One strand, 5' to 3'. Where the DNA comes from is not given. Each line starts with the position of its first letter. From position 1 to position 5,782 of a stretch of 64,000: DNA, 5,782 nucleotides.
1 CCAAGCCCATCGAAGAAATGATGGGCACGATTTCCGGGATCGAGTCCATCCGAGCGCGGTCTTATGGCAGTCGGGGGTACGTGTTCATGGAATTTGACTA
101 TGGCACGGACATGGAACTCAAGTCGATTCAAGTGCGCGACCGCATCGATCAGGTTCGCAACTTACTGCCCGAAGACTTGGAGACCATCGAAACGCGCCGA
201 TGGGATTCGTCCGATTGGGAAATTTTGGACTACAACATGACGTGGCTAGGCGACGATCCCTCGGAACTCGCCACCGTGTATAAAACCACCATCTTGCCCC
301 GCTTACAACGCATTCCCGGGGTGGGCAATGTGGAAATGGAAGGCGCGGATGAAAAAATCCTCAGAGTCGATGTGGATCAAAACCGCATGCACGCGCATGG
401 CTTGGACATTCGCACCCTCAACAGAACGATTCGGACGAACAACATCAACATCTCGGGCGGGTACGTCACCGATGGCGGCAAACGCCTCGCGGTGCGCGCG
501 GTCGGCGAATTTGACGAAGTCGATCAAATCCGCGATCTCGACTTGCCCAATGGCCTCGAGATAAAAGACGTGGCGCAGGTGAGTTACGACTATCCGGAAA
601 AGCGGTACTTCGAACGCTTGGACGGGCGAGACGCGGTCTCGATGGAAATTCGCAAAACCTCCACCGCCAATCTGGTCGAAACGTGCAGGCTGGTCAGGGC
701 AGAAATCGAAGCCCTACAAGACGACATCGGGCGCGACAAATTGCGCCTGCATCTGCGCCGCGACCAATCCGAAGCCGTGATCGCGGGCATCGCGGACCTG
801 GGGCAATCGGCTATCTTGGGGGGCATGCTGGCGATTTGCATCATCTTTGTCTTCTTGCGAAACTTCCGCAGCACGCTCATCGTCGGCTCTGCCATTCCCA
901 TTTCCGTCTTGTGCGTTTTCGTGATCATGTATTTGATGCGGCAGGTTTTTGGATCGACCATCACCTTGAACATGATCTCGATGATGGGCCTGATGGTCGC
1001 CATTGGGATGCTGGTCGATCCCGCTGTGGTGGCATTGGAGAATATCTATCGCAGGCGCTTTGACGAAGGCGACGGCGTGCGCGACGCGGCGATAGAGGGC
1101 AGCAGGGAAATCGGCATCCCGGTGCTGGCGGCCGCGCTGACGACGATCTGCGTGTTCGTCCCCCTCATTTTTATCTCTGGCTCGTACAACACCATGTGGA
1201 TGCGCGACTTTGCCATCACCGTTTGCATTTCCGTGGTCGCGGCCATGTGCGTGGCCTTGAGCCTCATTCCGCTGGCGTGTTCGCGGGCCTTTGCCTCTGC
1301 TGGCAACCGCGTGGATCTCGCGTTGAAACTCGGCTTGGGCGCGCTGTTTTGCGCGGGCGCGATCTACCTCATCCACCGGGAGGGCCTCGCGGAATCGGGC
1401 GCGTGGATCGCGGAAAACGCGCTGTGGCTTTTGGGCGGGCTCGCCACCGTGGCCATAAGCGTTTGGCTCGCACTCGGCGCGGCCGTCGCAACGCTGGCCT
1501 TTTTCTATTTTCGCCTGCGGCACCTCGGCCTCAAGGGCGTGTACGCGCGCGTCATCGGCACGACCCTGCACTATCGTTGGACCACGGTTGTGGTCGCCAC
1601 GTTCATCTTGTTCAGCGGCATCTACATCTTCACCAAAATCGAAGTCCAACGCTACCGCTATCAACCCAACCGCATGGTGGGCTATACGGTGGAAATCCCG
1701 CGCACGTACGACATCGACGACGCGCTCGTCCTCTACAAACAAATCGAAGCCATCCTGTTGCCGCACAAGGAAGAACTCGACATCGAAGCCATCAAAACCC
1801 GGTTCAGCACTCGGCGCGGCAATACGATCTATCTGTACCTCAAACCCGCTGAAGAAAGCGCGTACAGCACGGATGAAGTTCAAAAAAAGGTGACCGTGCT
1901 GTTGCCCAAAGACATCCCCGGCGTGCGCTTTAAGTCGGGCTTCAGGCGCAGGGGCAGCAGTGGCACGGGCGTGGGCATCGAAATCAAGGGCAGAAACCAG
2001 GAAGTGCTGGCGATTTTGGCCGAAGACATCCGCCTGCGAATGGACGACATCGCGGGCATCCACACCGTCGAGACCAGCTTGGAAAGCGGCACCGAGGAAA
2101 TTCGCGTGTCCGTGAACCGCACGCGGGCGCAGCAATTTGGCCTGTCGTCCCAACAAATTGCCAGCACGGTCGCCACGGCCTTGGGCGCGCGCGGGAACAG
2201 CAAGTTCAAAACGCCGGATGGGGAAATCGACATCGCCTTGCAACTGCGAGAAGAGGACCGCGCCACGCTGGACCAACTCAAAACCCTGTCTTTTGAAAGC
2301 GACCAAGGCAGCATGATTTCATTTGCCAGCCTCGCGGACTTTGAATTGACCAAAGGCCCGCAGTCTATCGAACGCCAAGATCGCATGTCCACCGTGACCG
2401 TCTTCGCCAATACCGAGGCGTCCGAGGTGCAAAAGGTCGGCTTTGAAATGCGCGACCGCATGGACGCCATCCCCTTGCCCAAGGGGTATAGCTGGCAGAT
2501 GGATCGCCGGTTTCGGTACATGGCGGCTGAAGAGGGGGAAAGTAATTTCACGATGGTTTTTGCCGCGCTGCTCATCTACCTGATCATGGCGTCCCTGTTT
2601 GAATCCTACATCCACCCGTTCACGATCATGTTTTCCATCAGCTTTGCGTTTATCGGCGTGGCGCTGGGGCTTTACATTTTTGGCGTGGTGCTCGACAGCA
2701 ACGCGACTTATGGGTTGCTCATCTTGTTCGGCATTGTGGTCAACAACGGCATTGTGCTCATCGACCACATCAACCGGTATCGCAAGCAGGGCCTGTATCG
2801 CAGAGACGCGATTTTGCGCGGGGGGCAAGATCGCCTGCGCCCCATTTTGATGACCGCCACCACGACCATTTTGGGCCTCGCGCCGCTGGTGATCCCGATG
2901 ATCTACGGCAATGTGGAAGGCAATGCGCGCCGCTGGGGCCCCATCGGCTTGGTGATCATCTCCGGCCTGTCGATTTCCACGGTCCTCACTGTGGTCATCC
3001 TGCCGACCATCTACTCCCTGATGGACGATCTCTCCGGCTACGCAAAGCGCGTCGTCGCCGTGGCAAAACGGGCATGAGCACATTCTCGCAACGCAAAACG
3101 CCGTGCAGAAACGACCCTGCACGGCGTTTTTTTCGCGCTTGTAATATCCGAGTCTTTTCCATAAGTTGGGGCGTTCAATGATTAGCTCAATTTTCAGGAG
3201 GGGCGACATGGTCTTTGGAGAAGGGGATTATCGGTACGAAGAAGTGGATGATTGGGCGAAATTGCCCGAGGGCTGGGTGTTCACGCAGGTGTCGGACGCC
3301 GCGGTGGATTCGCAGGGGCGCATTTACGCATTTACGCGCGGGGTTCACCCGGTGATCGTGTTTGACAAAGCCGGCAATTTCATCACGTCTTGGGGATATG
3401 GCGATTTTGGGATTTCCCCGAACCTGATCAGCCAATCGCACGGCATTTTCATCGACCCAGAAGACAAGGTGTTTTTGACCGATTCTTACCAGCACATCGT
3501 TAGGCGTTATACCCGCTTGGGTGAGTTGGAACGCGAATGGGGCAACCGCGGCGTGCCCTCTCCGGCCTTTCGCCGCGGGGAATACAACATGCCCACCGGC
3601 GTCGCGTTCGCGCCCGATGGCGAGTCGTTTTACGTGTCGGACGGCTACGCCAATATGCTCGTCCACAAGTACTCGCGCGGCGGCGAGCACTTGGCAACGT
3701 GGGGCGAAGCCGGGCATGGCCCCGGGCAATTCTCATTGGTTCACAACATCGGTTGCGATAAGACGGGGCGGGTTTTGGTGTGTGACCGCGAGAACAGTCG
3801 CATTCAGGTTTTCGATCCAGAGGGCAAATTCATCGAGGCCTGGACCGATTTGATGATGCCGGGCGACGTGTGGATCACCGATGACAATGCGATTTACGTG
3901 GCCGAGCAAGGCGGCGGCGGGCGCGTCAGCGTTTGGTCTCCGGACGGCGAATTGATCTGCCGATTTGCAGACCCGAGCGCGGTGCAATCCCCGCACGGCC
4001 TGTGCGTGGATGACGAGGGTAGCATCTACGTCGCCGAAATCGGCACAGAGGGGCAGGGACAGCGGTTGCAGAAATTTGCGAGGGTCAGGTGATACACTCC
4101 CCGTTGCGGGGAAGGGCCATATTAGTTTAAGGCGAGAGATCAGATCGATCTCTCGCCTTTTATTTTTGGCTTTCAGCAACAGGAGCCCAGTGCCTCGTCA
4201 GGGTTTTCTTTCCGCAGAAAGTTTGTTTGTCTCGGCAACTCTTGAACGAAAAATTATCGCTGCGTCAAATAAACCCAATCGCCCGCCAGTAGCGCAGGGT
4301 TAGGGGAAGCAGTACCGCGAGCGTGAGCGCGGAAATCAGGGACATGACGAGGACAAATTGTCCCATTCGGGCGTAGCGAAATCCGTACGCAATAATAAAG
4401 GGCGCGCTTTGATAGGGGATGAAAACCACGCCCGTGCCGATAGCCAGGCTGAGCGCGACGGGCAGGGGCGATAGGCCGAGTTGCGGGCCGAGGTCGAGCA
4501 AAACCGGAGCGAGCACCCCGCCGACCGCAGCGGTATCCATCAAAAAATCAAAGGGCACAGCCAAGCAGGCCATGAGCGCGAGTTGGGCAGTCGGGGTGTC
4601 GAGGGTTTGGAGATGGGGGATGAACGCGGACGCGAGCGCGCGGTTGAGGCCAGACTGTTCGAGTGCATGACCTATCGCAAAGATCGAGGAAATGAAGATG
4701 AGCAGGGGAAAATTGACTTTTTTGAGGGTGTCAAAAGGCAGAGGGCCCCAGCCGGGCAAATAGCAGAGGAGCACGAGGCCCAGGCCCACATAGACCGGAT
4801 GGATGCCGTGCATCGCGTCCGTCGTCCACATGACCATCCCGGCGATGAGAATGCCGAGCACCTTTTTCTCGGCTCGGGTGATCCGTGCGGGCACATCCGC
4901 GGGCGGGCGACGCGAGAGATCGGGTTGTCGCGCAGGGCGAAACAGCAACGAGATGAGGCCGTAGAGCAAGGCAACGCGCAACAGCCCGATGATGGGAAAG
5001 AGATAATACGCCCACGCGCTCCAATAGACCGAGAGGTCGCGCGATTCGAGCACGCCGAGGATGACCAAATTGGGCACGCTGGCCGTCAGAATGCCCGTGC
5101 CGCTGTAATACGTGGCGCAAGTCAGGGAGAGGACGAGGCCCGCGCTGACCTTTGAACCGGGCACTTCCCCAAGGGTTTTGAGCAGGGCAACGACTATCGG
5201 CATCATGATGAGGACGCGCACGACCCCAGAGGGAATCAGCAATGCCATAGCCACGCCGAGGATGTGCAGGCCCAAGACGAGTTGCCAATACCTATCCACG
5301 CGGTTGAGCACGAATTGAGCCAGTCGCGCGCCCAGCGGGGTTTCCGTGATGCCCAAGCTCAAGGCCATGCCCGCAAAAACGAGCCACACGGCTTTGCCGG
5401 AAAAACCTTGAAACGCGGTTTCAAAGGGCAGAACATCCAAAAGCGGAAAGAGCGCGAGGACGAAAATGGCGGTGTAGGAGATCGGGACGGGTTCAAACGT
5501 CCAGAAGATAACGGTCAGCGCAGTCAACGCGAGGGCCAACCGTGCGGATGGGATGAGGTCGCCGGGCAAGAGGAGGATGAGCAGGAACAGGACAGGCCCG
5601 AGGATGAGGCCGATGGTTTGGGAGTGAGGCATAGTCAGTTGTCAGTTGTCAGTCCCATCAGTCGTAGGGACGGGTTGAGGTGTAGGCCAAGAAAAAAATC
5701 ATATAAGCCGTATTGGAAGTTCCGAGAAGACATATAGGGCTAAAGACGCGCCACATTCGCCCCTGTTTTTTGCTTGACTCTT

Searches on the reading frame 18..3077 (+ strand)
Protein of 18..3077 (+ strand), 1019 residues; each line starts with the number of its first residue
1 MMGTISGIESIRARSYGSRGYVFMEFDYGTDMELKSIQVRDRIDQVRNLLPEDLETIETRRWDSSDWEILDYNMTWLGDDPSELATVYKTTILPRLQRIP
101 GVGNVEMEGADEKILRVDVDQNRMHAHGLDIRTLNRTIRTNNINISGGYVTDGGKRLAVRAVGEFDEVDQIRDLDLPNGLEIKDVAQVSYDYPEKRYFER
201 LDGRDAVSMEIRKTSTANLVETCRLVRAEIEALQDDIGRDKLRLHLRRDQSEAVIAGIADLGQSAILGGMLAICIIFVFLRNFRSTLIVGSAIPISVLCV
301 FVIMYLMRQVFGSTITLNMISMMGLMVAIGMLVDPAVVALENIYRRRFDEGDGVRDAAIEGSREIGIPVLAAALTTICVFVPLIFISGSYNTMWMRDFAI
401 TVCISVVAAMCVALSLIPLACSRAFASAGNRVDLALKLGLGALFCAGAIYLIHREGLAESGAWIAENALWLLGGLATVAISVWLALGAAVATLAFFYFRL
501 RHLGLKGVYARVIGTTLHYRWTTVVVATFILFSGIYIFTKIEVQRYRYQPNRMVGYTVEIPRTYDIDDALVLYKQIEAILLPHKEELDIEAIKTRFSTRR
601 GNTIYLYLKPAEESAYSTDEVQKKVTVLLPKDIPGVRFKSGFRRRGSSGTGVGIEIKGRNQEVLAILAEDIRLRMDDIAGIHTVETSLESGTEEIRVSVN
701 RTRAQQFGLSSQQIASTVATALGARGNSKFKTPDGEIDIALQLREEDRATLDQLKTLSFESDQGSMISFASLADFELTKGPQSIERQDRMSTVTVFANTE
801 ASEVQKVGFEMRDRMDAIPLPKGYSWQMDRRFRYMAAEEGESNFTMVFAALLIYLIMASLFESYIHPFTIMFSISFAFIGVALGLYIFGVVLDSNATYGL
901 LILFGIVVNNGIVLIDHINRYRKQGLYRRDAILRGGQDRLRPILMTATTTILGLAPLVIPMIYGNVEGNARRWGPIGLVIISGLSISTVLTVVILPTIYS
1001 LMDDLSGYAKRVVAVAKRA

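Call 14: search_protein_families(library=pfam, proteins=[window:18-3077:+], max_evalue=0.001)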
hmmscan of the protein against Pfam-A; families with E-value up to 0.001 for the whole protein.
window:18-3077:+ (1019 aa): 1 family
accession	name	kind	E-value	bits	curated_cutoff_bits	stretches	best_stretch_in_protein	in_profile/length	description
PF00873.25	ACR_tran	-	2.5e-174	582.1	28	2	2-427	69-492/1021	AcrB/AcrD/AcrF family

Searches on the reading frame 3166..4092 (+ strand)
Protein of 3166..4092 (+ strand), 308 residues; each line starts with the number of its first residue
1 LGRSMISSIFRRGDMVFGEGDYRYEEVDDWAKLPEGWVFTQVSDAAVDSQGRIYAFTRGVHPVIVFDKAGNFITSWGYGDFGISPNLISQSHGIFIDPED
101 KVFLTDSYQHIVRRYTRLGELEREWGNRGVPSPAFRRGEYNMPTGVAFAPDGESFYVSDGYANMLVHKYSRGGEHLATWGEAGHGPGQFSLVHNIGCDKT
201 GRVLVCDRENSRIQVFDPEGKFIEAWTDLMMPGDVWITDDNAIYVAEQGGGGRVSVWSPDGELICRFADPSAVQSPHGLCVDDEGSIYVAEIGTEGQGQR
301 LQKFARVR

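Call 14: search_protein_families(library=pfam, proteins=[window:3166-4092:+], max_evalue=0.001)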
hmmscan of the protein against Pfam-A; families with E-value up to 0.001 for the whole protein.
window:3166-4092:+ (308 aa): 4 families
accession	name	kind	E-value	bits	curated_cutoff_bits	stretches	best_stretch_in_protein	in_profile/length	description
PF01436.27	NHL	-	1e-22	79.4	20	1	198-216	10-28/28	NHL repeat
PF08450.18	SGL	-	1.2e-13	51.7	26.3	1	139-226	132-220/246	SMP-30/Gluconolactonase/LRE-like region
PF17170.10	DUF5128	-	3.3e-05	23.7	22.9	0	155-224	56-126/321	6-bladed beta-propeller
PF22701.2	Mala_s_1-like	-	0.00067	19.9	27.5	0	232-293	1-59/195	Mal s 1 allergenic protein-like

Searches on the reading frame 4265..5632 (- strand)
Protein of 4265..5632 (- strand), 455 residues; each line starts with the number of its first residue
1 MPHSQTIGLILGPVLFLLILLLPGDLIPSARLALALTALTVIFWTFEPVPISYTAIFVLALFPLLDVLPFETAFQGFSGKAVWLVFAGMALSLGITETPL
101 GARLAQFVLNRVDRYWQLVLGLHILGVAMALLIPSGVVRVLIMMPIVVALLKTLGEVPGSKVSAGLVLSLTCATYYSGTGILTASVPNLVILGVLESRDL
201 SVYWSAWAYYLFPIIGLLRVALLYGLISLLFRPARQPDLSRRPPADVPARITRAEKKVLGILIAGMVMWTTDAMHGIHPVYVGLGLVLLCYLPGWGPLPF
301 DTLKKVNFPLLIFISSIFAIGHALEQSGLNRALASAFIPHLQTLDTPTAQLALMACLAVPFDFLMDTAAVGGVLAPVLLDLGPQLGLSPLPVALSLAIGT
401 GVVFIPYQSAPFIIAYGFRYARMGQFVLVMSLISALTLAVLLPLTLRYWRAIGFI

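Call 14: search_protein_families(library=pfam, proteins=[window:4265-5632:-], max_evalue=0.001)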
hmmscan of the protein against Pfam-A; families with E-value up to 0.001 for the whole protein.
window:4265-5632:- (455 aa): 2 families
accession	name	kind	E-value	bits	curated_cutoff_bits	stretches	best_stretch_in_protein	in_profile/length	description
PF00939.25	Na_sulph_symp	-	5.5e-37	128.3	27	1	7-454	5-471/472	Sodium:sulfate symporter transmembrane region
PF03600.22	CitMHS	-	7e-33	114.6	31.9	1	42-399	2-336/336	Citrate transporter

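Call 33: find_encoding_contigs(protein=window:4265-5632:-, flank=2000, max_places=3)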
Protein window:4265-5632:- (455 aa): no gene with exactly this product is on record in the collection.
